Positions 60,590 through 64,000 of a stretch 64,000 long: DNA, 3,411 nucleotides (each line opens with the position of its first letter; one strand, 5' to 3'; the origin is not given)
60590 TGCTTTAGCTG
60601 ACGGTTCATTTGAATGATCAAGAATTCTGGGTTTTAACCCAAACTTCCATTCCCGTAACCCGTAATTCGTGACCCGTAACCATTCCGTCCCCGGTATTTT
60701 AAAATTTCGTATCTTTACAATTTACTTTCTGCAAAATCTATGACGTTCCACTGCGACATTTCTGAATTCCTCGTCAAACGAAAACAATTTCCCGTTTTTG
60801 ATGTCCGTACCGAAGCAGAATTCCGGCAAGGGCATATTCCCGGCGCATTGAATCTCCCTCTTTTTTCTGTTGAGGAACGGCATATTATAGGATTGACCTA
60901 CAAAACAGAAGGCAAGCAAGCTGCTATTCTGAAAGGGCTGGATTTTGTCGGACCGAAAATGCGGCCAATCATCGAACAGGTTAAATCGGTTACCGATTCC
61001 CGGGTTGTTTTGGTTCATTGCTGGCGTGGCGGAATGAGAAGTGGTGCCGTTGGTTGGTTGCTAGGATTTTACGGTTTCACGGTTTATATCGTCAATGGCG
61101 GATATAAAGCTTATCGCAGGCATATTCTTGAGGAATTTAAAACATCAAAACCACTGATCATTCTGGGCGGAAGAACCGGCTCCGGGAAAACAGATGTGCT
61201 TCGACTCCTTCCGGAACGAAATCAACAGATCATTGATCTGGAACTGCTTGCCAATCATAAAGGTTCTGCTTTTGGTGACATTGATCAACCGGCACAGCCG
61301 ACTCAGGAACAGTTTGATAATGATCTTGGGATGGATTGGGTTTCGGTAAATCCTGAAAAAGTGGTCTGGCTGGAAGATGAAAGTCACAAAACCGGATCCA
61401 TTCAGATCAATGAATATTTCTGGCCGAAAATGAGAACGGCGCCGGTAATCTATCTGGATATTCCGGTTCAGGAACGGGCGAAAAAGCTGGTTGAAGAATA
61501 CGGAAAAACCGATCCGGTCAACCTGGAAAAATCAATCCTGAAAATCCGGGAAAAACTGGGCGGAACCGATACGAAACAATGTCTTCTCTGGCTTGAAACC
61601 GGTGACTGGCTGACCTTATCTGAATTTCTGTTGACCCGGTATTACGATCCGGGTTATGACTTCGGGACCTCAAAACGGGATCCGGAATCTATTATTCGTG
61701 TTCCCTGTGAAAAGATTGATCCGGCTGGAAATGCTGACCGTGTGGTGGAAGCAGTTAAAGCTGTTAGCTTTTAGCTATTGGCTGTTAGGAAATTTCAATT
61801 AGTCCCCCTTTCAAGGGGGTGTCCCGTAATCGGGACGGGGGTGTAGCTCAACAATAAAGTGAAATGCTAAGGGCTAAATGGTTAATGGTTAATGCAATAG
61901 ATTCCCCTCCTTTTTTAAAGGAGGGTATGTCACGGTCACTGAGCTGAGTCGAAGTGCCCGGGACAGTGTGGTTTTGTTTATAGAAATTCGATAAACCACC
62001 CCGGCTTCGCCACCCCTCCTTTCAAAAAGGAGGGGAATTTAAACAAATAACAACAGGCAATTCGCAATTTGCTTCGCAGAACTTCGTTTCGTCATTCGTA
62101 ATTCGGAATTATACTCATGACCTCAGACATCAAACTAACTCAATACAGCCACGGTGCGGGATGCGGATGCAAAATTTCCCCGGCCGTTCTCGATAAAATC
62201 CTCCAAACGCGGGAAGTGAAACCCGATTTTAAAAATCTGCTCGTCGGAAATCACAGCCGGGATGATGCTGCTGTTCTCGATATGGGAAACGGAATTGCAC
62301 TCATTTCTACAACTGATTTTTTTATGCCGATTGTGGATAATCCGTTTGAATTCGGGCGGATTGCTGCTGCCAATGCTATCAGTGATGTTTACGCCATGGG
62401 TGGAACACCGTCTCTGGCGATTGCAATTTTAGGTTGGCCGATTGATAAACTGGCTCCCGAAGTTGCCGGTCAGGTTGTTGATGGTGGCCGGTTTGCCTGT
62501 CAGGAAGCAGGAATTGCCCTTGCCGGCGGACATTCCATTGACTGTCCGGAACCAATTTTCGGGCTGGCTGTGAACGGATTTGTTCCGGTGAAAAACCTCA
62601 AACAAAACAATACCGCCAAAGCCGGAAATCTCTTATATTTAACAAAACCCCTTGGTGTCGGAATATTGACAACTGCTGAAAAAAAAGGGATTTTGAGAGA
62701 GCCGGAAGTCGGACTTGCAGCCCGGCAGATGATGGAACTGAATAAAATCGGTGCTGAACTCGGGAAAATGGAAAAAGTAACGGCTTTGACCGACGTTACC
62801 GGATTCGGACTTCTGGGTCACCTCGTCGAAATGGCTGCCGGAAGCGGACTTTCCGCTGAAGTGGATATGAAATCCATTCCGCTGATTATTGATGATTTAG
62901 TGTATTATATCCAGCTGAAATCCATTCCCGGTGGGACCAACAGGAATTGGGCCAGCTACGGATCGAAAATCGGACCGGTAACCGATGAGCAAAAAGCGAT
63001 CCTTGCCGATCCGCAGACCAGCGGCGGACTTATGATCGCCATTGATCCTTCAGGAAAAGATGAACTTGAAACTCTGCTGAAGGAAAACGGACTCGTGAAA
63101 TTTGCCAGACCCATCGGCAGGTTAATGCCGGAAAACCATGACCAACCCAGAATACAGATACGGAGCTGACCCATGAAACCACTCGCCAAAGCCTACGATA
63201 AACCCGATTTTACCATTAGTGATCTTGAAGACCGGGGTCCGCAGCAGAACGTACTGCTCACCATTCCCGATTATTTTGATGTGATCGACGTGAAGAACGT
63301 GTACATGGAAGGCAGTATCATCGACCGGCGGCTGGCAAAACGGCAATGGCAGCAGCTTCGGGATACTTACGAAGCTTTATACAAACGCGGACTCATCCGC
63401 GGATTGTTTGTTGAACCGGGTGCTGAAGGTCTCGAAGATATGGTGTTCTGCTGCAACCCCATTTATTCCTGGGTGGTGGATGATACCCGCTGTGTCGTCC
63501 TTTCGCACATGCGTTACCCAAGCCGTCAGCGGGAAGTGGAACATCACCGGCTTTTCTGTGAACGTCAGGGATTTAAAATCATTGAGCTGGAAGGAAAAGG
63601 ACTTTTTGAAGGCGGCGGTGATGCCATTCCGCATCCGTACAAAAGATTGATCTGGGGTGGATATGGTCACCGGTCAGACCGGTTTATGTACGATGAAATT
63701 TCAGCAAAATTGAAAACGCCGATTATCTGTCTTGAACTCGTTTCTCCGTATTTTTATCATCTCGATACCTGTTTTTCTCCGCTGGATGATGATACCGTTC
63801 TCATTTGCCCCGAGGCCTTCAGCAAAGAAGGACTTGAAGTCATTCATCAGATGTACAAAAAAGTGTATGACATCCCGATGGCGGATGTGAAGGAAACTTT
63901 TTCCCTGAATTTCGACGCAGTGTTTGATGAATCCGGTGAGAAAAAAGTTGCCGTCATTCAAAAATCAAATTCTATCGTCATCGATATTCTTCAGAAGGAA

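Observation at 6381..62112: Window-wide system of degenerate 7-nt tandem tracts at gene ends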

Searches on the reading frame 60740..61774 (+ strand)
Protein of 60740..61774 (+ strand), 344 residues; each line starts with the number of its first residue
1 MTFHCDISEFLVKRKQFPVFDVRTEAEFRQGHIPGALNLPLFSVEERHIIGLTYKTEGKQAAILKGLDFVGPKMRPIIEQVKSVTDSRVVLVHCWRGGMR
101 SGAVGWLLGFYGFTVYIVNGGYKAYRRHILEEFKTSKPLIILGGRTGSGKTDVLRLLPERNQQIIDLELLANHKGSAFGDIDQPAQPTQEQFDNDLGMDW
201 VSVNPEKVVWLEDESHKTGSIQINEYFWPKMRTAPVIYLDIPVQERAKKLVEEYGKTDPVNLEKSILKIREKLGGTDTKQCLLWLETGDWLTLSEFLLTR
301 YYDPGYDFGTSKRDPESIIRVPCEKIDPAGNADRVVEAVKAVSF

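Call 28: search_protein_families(library=pfam, proteins=[window:60740-61774:+])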
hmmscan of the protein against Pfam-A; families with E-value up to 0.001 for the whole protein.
window:60740-61774:+ (344 aa): 1 family
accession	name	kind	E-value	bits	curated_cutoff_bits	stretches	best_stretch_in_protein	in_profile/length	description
PF00581.25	Rhodanese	-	6e-14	52.8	22.2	1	14-127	11-101/102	Rhodanese-like domain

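Call 29: find_homologous_proteins(query=window:60740-61774:+, max_evalue=1e-40)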
Query window:60740-61774:+ (344 aa): 7993 proteins with E <= 1e-40 among 8000 candidates; the best 120 are listed.
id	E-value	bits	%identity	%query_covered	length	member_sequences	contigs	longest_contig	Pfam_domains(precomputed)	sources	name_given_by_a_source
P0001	4.4e-227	771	98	99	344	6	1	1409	PF00581.26,PF26341.1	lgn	-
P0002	2.3e-176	604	74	99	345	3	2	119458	PF00581.26,PF26341.1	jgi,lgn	-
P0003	4.2e-130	452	64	93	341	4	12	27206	PF00581.26,PF26341.1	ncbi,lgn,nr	ncbi:MAG: tRNA 2-selenouridine(34) synthase MnmH [Bacteroidetes bacterium]|nr:tRNA 2-selenouridine(3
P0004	5.9e-111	389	50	97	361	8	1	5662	PF00581.26,PF26341.1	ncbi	-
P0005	6.2e-108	379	49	97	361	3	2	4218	PF00581.26,PF26341.1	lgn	-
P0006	4.0e-105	370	50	98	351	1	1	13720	PF00581.26,PF26341.1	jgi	jgi:tRNA 2-selenouridine synthase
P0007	7.4e-105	369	48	97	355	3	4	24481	PF00581.26,PF26341.1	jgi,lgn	jgi:tRNA 2-selenouridine synthase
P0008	3.1e-104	367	49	98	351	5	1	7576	PF00581.26,PF26341.1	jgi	jgi:tRNA 2-selenouridine synthase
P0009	4.4e-104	366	50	98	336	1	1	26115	PF00581.26,PF26341.1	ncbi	-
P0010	4.7e-104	366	47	98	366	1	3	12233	PF00581.26,PF26341.1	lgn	-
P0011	1.4e-103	365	48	99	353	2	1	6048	PF00581.26,PF13238.13,PF26341.1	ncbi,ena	-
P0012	8.4e-103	362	50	97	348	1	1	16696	PF00581.26,PF26341.1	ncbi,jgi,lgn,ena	-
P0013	2.5e-102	361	48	99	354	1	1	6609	PF00581.26,PF13476.13,PF26341.1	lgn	-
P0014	5.4e-102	359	48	97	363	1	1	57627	PF00581.26,PF26341.1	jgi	jgi:tRNA 2-selenouridine synthase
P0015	3.9e-101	357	47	98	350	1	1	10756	PF00581.26,PF26341.1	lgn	-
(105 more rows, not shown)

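Call 30: find_encoding_contigs(protein=P0002, flank=10000, max_places=4)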
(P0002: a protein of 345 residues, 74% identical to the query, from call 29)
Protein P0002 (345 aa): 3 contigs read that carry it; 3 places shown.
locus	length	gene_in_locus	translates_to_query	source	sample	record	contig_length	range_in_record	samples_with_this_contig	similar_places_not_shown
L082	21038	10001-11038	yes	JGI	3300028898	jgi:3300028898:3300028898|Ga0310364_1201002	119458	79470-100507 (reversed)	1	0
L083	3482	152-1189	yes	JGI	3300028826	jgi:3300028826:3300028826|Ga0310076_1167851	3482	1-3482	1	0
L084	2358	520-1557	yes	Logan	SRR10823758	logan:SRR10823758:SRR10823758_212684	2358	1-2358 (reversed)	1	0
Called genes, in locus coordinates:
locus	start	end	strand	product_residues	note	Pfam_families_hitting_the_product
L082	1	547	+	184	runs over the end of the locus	-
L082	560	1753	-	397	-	PF05977:MFS_3 (faint), PF07690:MFS_1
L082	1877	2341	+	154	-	-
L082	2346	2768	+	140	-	-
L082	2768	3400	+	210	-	-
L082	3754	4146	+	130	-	-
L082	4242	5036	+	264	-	PF20243:MbnP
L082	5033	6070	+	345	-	PF03150:CCP_MauG, PF00034:Cytochrom_C (weak)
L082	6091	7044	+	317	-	-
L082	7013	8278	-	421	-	PF16491:Peptidase_M48_N, PF01435:Peptidase_M48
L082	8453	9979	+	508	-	PF00324:AA_permease, PF13520:AA_permease_2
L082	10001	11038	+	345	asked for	PF00581:Rhodanese, PF26341:AAA_SelU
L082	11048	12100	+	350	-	PF00586:AIRS, PF02769:AIRS_C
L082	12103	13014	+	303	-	PF19420:DDAH_eukar, PF02274:ADI (weak)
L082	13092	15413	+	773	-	PF08757:CotH, PF00932:LTD, PF18962:Por_Secre_tail (weak)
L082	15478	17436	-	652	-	PF00005:ABC_tran, PF02463:SMC_N (faint), PF13555:AAA_29 (faint), PF13304:AAA_21 (faint), PF12848:ABC_tran_Xtn, PF00005:ABC_tran, PF16326:ABC_tran_CTD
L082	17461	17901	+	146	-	PF02617:ClpS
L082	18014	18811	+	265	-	-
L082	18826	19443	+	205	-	-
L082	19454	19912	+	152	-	PF05163:DinB, PF12867:DinB_2 (weak)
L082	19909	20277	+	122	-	PF04241:DUF423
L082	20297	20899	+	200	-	-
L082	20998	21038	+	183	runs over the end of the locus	PF08712:Nfu_N, PF01106:NifU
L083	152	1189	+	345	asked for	PF00581:Rhodanese, PF26341:AAA_SelU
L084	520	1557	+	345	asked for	PF00581:Rhodanese, PF26341:AAA_SelU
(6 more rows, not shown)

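Call 31: find_encoding_contigs(protein=P0003, flank=10000, max_places=6)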
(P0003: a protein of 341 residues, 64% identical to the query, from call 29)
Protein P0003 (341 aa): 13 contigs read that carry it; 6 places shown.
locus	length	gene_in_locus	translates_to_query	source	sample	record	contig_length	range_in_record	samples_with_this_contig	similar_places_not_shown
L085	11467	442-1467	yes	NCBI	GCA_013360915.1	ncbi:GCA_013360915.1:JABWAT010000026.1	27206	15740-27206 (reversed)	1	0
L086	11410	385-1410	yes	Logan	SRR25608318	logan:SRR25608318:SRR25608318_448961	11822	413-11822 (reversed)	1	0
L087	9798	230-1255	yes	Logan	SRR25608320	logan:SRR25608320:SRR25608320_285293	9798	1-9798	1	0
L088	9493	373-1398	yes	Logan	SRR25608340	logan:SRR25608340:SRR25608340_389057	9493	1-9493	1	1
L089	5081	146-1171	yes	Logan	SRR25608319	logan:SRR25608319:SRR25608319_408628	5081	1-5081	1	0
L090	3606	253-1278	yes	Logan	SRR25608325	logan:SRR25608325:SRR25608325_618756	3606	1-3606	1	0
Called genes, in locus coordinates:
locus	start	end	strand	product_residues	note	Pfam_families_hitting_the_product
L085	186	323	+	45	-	-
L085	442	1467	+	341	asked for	PF00581:Rhodanese, PF26341:AAA_SelU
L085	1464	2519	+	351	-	PF00586:AIRS, PF02769:AIRS_C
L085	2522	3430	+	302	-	PF19420:DDAH_eukar, PF02274:ADI (weak)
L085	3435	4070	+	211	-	PF00877:NLPC_P60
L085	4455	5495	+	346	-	-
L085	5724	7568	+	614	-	PF07715:Plug (weak)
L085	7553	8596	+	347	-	-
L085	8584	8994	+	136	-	PF00293:NUDIX, PF14815:NUDIX_4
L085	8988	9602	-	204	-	-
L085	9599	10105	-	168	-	PF04241:DUF423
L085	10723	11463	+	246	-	PF03740:PdxJ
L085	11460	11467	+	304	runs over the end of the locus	PF00009:GTP_EFTU (weak), PF03193:RsgA_GTPase (faint), PF10662:PduV-EutP (weak), PF00350:Dynamin_N (faint), PF01926:MMR_HSR1, PF02421:FeoB_N, PF07650:KH_2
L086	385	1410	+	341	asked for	PF00581:Rhodanese, PF26341:AAA_SelU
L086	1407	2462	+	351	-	PF00586:AIRS, PF02769:AIRS_C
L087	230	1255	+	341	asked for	PF00581:Rhodanese, PF26341:AAA_SelU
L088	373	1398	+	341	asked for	PF00581:Rhodanese, PF26341:AAA_SelU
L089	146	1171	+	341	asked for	PF00581:Rhodanese, PF26341:AAA_SelU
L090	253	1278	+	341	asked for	PF00581:Rhodanese, PF26341:AAA_SelU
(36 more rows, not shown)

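Call 32: find_encoding_contigs(protein=P0001, flank=10000, max_places=4)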
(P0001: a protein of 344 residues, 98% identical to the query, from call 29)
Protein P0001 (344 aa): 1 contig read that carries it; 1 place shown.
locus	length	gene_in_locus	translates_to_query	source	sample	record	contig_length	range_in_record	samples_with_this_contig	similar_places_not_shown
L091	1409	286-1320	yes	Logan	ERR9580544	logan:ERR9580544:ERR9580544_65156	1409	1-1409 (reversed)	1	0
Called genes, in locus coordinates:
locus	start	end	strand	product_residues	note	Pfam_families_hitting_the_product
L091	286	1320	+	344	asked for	PF00581:Rhodanese, PF26341:AAA_SelU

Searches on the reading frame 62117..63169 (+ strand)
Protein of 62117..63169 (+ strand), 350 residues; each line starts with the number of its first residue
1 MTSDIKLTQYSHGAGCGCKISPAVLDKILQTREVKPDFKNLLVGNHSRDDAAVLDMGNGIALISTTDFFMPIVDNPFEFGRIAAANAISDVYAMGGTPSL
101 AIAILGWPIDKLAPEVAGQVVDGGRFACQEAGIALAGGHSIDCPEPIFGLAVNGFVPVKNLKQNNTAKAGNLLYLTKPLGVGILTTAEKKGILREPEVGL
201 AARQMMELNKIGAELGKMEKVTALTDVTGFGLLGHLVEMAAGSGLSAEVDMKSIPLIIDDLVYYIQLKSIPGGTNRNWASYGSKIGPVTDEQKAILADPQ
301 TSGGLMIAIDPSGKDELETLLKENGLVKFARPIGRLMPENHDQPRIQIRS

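Call 28: search_protein_families(library=pfam, proteins=[window:62117-63169:+])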
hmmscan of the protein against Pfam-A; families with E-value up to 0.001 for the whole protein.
window:62117-63169:+ (350 aa): 2 families
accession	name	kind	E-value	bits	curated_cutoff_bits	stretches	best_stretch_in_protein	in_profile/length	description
PF00586.29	AIRS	-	4.9e-23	82.1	24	1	49-156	2-112/112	AIR synthase related protein, N-terminal domain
PF02769.27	AIRS_C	-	4e-21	76.3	23.1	1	168-343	1-152/156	AIR synthase related protein, C-terminal domain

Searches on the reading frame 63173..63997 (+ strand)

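Call 75: search_protein_families(library=pfam, proteins=[window:63173-63997:+])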
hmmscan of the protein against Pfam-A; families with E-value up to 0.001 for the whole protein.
window:63173-63997:+ (275 aa): 2 families
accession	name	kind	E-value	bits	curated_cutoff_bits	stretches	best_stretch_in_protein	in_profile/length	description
PF02274.22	ADI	-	6.7e-07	29.1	22.8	1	108-266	138-310/377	Arginine deiminase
PF19420.4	DDAH_eukar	-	5.4e-05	23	23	1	69-263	39-247/291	N,N dimethylarginine dimethylhydrolase, eukaryotic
